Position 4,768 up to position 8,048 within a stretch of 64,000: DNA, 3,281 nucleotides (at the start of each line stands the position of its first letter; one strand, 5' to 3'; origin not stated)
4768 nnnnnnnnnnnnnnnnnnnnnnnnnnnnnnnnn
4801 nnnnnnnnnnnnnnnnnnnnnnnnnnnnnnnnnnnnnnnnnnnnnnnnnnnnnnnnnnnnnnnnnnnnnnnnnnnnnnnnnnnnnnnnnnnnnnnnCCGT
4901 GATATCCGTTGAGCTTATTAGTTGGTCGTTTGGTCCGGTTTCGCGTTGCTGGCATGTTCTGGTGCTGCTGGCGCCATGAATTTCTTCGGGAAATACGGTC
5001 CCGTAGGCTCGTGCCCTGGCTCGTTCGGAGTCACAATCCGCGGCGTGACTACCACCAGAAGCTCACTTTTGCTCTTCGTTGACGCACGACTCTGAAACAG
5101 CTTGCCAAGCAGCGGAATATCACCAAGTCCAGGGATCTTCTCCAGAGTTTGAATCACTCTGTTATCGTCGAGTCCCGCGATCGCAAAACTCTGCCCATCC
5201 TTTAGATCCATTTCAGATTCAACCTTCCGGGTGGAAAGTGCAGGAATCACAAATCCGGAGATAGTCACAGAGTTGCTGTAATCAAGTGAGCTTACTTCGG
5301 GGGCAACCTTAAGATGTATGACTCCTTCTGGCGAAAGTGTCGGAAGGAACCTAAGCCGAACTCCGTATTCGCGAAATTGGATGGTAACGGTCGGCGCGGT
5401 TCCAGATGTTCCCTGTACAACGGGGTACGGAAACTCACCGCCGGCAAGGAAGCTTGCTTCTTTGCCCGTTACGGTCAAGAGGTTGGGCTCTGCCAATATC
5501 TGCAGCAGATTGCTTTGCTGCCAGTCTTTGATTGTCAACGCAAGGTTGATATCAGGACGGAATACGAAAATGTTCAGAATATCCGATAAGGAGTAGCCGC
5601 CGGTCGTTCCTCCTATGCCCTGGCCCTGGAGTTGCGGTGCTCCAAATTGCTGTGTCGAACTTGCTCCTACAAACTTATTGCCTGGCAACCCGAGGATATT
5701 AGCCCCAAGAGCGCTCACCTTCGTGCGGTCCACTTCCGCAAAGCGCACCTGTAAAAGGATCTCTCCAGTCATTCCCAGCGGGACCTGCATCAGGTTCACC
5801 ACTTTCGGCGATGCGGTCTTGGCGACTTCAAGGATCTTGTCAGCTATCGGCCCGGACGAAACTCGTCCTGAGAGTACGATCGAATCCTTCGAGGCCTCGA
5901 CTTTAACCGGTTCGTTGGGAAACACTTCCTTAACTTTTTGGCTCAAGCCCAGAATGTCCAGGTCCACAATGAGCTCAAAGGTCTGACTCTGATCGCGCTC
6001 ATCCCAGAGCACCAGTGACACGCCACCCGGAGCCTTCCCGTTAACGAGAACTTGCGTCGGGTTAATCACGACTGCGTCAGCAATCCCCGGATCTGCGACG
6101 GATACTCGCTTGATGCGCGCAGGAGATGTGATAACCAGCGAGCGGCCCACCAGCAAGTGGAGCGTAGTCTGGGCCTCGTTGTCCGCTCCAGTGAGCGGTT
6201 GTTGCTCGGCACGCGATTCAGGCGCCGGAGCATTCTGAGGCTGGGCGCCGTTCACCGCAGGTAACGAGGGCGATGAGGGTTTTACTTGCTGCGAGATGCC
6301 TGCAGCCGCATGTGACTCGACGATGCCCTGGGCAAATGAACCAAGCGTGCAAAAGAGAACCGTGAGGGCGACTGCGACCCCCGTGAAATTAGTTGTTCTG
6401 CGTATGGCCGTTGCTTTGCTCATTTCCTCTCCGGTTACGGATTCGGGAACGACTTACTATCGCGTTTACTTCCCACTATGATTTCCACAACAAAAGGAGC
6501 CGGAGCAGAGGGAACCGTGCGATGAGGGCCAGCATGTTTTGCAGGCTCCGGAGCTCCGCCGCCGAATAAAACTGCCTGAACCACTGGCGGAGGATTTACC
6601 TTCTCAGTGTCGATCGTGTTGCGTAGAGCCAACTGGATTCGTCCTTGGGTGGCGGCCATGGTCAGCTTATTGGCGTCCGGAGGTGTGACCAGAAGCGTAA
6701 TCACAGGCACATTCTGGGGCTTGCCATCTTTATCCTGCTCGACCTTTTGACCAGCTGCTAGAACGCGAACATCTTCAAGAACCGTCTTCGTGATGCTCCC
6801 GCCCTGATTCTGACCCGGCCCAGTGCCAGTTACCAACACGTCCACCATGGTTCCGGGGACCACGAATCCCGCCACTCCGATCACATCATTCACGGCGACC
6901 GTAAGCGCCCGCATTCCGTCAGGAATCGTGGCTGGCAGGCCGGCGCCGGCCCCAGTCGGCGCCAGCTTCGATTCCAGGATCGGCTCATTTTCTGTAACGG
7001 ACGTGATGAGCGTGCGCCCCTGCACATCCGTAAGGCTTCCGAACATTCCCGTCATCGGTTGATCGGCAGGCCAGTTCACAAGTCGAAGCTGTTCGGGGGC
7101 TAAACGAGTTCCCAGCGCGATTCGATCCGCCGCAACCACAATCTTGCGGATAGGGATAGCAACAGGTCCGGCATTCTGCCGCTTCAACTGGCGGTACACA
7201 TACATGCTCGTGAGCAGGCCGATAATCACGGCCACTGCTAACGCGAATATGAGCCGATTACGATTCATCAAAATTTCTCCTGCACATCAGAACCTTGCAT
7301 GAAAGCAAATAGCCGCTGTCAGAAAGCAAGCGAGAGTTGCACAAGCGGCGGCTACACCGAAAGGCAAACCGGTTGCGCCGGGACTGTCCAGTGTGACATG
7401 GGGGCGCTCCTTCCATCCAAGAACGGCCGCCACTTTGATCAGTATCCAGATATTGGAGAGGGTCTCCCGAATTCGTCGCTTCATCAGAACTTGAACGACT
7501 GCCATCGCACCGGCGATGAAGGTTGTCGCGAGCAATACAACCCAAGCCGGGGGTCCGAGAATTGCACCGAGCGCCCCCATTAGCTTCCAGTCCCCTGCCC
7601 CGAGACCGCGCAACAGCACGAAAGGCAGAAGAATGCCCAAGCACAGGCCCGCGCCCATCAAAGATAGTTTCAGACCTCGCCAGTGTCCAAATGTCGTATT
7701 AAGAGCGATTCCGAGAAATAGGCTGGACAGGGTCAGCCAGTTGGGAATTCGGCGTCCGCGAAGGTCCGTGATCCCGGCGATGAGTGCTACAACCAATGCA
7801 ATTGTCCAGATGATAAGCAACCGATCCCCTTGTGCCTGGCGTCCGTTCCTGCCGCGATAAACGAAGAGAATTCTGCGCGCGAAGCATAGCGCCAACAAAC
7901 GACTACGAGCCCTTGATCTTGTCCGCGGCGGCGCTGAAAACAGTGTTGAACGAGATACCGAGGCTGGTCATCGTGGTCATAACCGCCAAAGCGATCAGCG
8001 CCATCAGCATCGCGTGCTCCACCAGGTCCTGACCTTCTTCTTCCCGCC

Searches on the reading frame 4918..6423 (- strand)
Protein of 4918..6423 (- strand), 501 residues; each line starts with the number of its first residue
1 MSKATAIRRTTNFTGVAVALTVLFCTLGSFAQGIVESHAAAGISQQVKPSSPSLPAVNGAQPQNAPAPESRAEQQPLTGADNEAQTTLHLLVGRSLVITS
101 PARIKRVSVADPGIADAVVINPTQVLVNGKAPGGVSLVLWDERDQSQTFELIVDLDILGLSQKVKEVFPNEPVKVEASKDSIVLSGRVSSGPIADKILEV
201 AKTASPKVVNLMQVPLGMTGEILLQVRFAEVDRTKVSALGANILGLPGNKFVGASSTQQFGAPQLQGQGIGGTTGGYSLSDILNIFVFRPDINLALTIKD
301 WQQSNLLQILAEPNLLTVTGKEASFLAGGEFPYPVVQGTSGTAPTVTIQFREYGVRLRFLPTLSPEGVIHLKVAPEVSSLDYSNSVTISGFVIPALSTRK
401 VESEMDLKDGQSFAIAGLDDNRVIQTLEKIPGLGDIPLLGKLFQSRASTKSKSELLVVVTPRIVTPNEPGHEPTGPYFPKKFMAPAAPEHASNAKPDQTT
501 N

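Call 36: search_protein_families(library=pfam, proteins=[window:4918-6423:-], max_evalue=0.001)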
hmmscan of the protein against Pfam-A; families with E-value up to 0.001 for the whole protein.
window:4918-6423:- (501 aa): 3 families
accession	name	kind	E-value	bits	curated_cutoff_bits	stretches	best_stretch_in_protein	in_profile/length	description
PF00263.26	Secretin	-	1.8e-44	151.7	27.5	1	302-464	3-168/169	Bacterial type II and III secretion system protein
PF13629.12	T2SS-T3SS_pil_N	-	2.1e-16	59.8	23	1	86-153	3-71/72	Pilus formation protein N terminal region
PF04972.22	BON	-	0.00031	21.4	27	1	160-214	5-67/69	BON domain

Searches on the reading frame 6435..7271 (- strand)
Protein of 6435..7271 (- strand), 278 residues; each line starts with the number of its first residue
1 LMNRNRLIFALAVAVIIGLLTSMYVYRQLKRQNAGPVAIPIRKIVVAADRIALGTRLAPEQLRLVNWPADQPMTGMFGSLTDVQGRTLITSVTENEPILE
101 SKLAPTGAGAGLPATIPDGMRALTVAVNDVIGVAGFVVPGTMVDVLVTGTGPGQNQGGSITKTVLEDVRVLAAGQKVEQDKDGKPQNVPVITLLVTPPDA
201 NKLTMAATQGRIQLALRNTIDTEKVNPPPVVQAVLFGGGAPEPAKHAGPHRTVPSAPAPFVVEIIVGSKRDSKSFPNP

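Call 36: search_protein_families(library=pfam, proteins=[window:6435-7271:-], max_evalue=0.001)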
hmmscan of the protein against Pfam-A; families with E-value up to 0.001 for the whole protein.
window:6435-7271:- (278 aa): 2 families
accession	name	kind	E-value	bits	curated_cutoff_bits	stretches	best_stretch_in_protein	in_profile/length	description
PF16976.10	RcpC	-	1.9e-30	105.5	28.8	1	111-217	2-114/114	Flp pilus assembly protein RcpC/CpaB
PF08666.17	SAF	-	8.2e-07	29.9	21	1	44-103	3-62/63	SAF domain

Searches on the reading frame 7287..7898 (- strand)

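Call 36: search_protein_families(library=pfam, proteins=[window:7287-7898:-], max_evalue=0.001)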
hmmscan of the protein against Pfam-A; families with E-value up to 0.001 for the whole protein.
window:7287-7898:- (203 aa): 1 family
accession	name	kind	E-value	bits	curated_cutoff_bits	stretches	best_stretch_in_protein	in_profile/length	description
PF01478.23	Peptidase_A24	-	1.1e-16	61.6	26.5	1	34-133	3-102/104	Type IV leader peptidase family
